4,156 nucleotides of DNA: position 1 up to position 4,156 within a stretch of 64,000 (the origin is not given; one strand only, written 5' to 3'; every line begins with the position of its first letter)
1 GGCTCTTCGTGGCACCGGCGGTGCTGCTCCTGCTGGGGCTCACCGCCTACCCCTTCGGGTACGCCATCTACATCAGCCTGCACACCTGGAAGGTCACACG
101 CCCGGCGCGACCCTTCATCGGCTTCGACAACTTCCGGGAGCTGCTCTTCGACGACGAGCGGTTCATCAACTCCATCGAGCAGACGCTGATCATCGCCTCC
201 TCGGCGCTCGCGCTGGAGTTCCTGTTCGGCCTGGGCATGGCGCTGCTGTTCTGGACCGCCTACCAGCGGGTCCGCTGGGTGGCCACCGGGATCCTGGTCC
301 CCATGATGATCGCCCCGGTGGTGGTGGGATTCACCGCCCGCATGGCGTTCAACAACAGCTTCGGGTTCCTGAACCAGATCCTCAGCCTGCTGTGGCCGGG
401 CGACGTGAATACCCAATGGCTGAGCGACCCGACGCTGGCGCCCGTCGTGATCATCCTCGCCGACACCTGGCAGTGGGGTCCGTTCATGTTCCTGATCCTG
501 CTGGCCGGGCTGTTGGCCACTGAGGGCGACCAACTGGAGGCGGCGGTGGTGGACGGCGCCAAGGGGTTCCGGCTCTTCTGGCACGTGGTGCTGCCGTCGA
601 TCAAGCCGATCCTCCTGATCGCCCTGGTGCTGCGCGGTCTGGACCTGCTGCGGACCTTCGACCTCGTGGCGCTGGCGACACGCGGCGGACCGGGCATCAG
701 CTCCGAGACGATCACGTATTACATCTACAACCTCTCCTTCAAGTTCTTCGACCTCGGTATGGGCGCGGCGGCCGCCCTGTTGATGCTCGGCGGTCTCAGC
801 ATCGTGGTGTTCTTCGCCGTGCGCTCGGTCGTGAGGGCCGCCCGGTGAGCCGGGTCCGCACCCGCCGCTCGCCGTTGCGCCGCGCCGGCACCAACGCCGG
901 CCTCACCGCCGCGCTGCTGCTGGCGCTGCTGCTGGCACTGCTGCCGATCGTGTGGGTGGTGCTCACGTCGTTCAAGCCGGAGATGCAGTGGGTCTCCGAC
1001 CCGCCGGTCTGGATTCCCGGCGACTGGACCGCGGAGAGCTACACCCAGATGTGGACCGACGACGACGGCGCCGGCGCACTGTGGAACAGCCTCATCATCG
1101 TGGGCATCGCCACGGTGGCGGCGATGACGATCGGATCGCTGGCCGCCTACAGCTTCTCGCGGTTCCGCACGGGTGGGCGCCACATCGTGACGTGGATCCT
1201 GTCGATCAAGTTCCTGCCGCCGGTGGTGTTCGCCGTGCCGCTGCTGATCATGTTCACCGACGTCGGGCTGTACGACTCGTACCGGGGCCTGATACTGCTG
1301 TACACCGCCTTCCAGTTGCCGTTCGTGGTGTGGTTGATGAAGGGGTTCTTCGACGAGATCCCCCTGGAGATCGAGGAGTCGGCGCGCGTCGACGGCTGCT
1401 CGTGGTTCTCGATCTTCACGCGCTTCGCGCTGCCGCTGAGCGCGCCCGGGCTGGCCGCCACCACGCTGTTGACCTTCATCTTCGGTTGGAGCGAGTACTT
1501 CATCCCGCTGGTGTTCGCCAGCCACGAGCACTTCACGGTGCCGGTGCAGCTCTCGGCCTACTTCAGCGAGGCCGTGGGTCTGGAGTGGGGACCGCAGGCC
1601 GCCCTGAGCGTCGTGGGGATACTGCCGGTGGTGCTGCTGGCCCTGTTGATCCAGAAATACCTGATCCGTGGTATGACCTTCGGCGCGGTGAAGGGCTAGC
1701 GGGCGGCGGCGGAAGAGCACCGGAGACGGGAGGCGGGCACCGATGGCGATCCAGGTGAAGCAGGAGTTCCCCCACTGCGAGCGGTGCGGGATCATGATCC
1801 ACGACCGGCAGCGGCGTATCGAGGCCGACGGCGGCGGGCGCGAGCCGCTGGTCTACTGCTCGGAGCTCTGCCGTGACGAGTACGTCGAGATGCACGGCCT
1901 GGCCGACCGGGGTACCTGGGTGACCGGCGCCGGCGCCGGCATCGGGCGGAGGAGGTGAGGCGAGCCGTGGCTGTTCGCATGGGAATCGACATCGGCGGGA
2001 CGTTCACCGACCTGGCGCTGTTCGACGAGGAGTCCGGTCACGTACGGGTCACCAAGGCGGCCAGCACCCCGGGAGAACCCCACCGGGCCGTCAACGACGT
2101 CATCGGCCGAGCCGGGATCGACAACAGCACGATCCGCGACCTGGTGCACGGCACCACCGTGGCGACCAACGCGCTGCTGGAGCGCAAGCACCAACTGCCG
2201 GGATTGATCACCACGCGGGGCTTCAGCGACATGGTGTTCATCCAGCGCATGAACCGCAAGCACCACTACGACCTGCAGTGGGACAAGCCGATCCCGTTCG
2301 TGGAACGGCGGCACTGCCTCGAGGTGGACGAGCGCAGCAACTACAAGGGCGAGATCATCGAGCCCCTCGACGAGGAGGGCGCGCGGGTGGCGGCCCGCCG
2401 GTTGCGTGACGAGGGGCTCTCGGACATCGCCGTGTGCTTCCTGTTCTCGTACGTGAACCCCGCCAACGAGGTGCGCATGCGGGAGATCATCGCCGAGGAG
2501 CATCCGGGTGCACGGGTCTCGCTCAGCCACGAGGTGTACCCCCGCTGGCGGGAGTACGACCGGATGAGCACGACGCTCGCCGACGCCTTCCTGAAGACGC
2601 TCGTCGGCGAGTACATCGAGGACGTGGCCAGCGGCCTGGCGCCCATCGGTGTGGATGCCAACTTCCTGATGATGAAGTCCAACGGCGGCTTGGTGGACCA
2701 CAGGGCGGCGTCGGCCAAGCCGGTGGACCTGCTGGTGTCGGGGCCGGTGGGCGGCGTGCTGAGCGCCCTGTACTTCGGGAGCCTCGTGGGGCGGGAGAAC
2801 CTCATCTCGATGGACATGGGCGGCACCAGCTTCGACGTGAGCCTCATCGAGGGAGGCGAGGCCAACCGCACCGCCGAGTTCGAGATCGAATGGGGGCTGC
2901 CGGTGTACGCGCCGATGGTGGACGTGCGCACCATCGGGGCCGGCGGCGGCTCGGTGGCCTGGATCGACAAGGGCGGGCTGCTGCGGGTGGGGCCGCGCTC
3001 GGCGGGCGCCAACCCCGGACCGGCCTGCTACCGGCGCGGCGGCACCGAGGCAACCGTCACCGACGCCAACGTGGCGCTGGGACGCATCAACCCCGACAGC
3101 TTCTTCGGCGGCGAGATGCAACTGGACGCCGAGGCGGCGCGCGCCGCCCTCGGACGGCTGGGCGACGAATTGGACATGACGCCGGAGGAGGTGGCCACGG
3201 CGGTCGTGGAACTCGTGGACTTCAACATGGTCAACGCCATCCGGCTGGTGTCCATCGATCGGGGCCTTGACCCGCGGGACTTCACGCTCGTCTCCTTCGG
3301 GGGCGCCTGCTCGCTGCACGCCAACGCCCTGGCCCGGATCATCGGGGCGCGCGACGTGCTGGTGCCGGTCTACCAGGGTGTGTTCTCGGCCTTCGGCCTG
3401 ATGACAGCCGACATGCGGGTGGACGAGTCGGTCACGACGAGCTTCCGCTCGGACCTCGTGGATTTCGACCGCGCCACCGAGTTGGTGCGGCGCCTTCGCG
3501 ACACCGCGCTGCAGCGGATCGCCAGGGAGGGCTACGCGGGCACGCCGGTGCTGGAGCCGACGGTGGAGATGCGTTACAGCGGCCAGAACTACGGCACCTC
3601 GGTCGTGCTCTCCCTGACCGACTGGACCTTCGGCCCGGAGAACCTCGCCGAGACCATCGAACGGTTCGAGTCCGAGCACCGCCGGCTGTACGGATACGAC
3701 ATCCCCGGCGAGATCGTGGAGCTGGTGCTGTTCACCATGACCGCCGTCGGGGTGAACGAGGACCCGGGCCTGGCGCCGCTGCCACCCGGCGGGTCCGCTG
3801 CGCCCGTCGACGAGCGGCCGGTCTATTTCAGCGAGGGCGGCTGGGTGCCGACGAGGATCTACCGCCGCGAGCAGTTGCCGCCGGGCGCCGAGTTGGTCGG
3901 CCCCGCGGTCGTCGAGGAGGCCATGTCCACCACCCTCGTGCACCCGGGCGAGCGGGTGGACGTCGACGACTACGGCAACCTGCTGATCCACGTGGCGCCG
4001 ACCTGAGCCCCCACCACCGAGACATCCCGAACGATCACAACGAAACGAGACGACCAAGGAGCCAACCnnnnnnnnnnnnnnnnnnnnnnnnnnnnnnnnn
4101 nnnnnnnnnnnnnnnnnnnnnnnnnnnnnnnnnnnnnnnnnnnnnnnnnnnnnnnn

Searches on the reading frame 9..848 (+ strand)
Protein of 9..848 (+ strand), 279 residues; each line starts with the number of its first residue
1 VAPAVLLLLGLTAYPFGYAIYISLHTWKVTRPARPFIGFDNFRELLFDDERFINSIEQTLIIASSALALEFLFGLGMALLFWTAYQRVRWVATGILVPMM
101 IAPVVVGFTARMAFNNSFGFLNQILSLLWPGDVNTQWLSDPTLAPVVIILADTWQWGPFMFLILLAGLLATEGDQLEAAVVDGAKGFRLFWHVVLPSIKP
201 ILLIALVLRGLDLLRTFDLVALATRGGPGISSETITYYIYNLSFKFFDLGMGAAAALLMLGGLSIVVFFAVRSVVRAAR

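Call 10: search_protein_families(library=pfam, proteins=[window:9-848:+], max_evalue=0.00001)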
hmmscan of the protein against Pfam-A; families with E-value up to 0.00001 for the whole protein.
window:9-848:+ (279 aa): 1 family
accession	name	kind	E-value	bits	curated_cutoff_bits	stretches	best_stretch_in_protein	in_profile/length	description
PF00528.27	BPD_transp_1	-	4.6e-11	43.2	26.4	1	73-277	4-181/184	Binding-protein-dependent transport system inner membrane component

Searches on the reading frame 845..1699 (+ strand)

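Call 10: search_protein_families(library=pfam, proteins=[window:845-1699:+], max_evalue=0.00001)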
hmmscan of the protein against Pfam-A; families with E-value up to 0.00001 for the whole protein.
window:845-1699:+ (284 aa): 1 family
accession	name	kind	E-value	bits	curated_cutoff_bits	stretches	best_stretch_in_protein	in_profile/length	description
PF00528.27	BPD_transp_1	-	1.7e-17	64.2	26.4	1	94-277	2-182/184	Binding-protein-dependent transport system inner membrane component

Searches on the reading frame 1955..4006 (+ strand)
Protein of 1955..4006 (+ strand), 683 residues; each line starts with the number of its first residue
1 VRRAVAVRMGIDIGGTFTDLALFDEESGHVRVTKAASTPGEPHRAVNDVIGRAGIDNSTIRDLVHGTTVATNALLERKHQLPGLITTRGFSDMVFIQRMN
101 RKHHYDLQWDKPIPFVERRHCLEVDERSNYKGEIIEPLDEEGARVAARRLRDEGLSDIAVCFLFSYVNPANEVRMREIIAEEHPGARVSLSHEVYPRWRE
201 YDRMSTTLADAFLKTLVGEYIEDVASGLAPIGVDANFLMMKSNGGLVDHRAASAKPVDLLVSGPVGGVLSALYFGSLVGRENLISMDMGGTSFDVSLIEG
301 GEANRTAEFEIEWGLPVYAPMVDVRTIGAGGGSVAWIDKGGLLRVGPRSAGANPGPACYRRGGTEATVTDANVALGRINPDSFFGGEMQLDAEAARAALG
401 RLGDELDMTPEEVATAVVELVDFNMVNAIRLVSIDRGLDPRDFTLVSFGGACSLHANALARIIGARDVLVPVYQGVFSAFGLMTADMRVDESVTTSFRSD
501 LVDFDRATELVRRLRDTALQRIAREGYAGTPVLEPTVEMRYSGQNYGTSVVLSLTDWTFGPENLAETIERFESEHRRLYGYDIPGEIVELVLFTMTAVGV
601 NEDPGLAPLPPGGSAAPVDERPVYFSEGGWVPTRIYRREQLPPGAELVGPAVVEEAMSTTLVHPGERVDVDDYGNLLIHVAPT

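Call 10: search_protein_families(library=pfam, proteins=[window:1955-4006:+], max_evalue=0.00001)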
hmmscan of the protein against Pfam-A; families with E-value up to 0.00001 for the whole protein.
window:1955-4006:+ (683 aa): 3 families
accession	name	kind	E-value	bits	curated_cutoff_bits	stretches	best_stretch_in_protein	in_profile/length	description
PF01968.24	Hydantoinase_A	-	3.6e-96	322.3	22.9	1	203-490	1-290/291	Hydantoinase/oxoprolinase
PF05378.19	Hydant_A_N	-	8.9e-51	172.5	25.2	1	8-182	1-175/176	Hydantoinase/oxoprolinase N-terminal region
PF19278.4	Hydant_A_C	-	9.3e-14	51.7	21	1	512-673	19-185/193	Hydantoinase/oxoprolinase C-terminal domain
